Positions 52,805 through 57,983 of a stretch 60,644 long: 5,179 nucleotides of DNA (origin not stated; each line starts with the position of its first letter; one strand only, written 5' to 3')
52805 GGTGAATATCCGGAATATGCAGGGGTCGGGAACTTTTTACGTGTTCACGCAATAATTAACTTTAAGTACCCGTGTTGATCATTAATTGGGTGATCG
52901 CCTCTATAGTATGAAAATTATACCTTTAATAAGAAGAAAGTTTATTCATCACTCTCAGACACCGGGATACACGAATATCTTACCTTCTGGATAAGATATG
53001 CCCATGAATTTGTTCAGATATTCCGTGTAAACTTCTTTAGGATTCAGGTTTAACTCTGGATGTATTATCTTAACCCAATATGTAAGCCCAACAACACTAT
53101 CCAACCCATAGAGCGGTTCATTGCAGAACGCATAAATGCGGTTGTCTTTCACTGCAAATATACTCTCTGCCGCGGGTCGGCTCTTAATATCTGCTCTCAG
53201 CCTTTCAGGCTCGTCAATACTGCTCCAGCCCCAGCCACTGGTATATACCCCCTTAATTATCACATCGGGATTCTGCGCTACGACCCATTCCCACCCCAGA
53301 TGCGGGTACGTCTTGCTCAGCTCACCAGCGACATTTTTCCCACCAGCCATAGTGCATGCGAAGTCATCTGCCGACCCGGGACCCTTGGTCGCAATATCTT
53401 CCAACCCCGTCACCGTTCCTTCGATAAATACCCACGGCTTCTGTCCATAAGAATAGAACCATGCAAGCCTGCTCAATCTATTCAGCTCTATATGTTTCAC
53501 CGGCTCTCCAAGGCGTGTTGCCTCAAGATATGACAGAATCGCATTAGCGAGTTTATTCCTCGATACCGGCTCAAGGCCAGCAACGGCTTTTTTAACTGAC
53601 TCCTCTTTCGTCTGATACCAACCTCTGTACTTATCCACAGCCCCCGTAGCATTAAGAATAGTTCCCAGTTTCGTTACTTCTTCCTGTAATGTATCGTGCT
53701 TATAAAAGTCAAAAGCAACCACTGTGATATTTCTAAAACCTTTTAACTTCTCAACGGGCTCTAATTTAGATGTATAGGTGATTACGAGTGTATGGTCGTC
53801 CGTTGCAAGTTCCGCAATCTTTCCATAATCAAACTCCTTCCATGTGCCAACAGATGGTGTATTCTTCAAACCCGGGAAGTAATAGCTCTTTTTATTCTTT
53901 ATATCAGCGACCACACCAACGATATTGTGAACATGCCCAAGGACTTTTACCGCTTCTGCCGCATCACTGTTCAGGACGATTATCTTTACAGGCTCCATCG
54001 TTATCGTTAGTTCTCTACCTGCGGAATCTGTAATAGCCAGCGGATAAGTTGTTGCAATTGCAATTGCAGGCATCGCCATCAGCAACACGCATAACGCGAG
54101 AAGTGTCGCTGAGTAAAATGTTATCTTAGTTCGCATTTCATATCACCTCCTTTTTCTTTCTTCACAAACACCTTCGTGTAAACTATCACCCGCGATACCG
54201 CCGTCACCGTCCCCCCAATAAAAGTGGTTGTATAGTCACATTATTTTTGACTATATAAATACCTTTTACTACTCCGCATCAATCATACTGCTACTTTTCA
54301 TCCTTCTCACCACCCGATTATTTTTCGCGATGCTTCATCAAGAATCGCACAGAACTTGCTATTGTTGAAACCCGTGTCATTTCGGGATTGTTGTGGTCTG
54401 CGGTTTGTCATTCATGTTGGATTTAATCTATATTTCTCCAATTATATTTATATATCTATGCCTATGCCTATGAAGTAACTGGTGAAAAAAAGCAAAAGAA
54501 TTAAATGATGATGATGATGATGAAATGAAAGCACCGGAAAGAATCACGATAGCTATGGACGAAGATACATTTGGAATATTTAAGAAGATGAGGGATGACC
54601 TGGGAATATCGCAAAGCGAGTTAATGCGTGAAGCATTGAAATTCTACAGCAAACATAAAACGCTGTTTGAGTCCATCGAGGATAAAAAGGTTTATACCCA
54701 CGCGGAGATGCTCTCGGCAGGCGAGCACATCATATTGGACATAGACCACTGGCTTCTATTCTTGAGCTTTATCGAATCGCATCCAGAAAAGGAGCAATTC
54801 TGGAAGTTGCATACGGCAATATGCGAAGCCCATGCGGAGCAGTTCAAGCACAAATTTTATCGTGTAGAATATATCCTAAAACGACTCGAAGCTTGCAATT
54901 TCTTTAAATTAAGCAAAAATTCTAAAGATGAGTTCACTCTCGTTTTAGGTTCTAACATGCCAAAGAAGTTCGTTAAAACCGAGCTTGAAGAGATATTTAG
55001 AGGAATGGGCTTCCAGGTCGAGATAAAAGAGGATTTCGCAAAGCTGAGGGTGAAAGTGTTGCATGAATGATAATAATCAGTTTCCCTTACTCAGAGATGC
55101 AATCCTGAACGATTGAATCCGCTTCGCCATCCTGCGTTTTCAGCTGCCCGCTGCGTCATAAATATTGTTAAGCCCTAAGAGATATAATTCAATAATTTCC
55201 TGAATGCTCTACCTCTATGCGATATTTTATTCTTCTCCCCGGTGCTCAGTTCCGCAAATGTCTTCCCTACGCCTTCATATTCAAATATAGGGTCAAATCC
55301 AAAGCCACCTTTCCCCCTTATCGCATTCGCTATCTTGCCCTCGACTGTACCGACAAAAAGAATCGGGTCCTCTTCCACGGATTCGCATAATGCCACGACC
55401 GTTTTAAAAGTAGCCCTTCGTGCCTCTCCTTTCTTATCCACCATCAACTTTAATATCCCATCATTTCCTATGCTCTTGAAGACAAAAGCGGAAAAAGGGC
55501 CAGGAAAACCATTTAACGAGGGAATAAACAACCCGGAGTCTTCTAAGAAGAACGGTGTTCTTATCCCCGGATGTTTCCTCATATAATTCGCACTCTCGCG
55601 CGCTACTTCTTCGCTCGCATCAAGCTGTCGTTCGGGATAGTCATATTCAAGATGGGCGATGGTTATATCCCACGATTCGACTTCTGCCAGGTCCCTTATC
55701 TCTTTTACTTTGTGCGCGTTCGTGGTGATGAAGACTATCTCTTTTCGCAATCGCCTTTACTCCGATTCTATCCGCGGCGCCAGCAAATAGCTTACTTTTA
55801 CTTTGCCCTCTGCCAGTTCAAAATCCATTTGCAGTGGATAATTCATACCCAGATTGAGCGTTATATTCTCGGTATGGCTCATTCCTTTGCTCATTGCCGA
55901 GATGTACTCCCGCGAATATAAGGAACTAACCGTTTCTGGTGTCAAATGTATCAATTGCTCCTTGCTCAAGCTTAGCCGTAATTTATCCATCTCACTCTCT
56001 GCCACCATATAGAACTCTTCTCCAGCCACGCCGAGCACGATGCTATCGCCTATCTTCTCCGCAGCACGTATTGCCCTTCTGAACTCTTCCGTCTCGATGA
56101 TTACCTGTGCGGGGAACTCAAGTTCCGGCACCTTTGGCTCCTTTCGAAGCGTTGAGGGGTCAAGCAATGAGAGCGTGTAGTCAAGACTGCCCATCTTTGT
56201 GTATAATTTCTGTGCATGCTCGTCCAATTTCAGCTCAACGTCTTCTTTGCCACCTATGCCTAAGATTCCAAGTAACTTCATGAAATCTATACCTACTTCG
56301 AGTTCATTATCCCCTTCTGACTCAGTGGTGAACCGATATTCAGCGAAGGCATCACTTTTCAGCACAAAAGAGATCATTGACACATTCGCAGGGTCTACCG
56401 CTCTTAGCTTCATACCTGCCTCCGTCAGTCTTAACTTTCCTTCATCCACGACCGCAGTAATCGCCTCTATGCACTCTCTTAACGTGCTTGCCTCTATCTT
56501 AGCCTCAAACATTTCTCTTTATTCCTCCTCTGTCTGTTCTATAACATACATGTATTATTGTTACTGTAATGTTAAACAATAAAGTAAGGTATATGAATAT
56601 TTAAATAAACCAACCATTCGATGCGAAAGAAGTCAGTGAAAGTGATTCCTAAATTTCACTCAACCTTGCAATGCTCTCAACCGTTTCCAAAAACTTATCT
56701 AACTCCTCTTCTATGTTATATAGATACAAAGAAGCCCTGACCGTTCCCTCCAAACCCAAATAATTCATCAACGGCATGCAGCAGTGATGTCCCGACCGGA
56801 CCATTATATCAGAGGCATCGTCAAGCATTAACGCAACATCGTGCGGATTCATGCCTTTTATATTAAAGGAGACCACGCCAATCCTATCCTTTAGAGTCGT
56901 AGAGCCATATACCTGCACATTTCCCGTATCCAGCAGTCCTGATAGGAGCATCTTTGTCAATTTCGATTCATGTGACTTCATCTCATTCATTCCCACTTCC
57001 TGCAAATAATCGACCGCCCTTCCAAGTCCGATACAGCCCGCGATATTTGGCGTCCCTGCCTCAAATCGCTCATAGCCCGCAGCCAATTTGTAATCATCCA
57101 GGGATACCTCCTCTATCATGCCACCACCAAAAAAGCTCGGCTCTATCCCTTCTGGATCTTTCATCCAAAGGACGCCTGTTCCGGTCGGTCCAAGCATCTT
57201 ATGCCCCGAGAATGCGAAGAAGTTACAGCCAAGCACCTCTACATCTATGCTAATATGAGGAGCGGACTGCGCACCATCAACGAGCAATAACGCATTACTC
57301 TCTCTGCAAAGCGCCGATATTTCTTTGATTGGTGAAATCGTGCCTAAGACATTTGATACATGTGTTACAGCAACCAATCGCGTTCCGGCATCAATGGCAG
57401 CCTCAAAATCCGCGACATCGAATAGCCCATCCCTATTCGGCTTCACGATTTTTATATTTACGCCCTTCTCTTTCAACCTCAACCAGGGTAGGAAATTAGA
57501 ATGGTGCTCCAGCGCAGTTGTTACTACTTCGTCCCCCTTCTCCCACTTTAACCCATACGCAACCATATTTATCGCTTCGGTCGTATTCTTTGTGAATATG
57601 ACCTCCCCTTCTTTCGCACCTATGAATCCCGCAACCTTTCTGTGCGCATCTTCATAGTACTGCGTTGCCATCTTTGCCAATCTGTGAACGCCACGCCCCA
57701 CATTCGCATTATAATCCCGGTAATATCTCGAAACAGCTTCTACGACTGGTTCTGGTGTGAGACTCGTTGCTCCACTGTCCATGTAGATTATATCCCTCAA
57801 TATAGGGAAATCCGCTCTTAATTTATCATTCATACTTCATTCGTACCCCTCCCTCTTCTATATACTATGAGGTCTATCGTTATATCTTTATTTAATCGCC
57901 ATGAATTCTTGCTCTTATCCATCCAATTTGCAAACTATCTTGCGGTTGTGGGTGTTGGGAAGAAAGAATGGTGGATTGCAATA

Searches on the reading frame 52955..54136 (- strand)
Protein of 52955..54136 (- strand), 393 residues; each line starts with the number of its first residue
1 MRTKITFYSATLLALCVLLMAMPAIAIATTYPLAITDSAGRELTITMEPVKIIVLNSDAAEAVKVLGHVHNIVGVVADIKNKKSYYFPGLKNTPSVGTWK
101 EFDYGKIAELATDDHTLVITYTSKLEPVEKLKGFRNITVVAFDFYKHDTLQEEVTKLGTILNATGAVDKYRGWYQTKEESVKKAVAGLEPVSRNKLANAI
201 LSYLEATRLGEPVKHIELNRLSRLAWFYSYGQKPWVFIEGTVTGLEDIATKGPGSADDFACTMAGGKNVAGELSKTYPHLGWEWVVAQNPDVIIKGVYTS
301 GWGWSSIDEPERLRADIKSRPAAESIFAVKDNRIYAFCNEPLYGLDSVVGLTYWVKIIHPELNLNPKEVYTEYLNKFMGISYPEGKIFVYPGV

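Call 22: search_protein_families(library=pfam, proteins=[window:52955-54136:-], max_evalue=0.001)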
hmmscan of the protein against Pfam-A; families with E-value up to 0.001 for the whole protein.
window:52955-54136:- (393 aa): 1 family
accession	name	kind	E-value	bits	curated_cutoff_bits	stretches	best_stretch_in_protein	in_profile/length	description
PF01497.23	Peripla_BP_2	-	1.8e-13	50.9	27.5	2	52-188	1-133/235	Periplasmic binding protein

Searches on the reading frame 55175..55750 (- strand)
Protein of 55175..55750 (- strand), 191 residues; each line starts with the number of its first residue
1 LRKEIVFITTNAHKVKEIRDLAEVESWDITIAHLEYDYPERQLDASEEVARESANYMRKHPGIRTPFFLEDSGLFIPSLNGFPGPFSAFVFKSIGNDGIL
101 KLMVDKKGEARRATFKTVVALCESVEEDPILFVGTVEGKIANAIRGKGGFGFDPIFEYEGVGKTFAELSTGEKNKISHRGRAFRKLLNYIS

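Call 48: search_protein_families(library=pfam, proteins=[window:55175-55750:-], max_evalue=0.01)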
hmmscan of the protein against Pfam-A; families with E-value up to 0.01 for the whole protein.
window:55175-55750:- (191 aa): 1 family
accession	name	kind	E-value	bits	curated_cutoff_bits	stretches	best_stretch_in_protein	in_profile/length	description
PF01725.21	Ham1p_like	-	1e-49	169.4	22.5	1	5-188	1-185/186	Ham1 family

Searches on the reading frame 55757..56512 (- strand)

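Call 48: search_protein_families(library=pfam, proteins=[window:55757-56512:-], max_evalue=0.01)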
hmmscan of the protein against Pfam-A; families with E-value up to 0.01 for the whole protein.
window:55757-56512:- (251 aa): 3 families
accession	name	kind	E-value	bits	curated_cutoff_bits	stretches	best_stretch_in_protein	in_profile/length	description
PF00705.23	PCNA_N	-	5.1e-12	46.1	20.3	1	1-102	1-98/127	Proliferating cell nuclear antigen, N-terminal domain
PF02747.20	PCNA_C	-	4.7e-09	37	23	1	127-246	1-127/128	Proliferating cell nuclear antigen, C-terminal domain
PF02144.21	Rad1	-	7.2e-06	25.7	24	1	6-186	7-203/257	Repair protein Rad1/Rec1/Rad17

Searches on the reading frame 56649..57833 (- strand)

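Call 48: search_protein_families(library=pfam, proteins=[window:56649-57833:-], max_evalue=0.01)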
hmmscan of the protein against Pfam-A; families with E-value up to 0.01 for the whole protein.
window:56649-57833:- (394 aa): 5 families
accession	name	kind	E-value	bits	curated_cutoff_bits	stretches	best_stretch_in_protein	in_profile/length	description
PF00266.25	Aminotran_5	-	2.4e-137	458.3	21.5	1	16-381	1-371/371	Aminotransferase class-V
PF00155.27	Aminotran_1_2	-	4.3e-10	39.8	19.7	1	26-188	18-187/361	Aminotransferase class I and II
PF01041.23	DegT_DnrJ_EryC1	-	8.7e-10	38.8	19.8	1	64-228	30-190/360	DegT/DnrJ/EryC1/StrS aminotransferase family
PF01212.27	Beta_elim_lyase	-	1e-05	25.5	27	1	64-189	38-171/288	Beta-eliminating lyase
PF01053.26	Cys_Met_Meta_PP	-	5e-05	22.5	27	1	98-198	89-185/381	Cys/Met metabolism PLP-dependent enzyme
